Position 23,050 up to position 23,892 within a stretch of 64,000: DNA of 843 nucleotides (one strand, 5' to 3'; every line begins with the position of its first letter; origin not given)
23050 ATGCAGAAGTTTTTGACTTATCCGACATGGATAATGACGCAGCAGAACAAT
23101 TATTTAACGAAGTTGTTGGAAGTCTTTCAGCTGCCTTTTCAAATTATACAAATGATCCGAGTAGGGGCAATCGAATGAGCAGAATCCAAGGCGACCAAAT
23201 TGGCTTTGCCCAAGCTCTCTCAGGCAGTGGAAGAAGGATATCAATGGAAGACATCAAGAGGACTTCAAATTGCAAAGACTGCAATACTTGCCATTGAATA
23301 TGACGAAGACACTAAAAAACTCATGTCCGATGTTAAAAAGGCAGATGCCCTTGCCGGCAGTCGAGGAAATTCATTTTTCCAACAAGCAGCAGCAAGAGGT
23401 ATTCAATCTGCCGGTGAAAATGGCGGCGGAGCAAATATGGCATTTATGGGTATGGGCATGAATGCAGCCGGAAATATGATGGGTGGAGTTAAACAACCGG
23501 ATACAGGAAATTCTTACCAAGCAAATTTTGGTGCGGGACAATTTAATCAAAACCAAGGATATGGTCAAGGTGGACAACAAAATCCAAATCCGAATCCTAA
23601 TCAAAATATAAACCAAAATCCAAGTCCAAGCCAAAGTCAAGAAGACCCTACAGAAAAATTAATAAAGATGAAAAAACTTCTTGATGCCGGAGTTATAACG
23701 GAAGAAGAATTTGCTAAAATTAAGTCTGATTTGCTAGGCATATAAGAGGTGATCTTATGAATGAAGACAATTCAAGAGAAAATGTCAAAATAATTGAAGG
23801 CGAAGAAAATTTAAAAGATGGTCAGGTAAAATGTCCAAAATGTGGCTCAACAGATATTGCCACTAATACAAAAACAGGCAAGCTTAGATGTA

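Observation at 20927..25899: Five-gene envelope operon: SLH anchor, amine-oxidase-N stalk protein, SPFH/SHOCT protein, double zinc-ribbon membrane protein and lipoprotein, a PspA-less YdjI/G/H-like module joined to wall-binding proteins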

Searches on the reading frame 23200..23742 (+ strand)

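Call 4: search_protein_families(library=pfam, proteins=[window:23200-23742:+], max_evalue=0.1)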
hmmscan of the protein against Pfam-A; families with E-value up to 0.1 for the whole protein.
window:23200-23742:+ (181 aa): 3 families
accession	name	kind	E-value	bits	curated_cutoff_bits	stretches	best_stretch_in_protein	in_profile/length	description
PF09851.14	SHOCT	-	1.3e-07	31.6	27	1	152-179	1-28/28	Short C-terminal domain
PF20612.3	SHOCT_2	-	0.00023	21.7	24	1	157-178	19-40/53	SHOCT domain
PF05120.17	GvpG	-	0.017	15.7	30.6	1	152-179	35-62/67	Gas vesicle protein G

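Call 5: search_protein_families(library=ncbifam, proteins=[window:23200-23742:+], max_evalue=0.1)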
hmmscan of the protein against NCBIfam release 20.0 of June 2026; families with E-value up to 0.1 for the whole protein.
window:23200-23742:+ (181 aa): 0 families
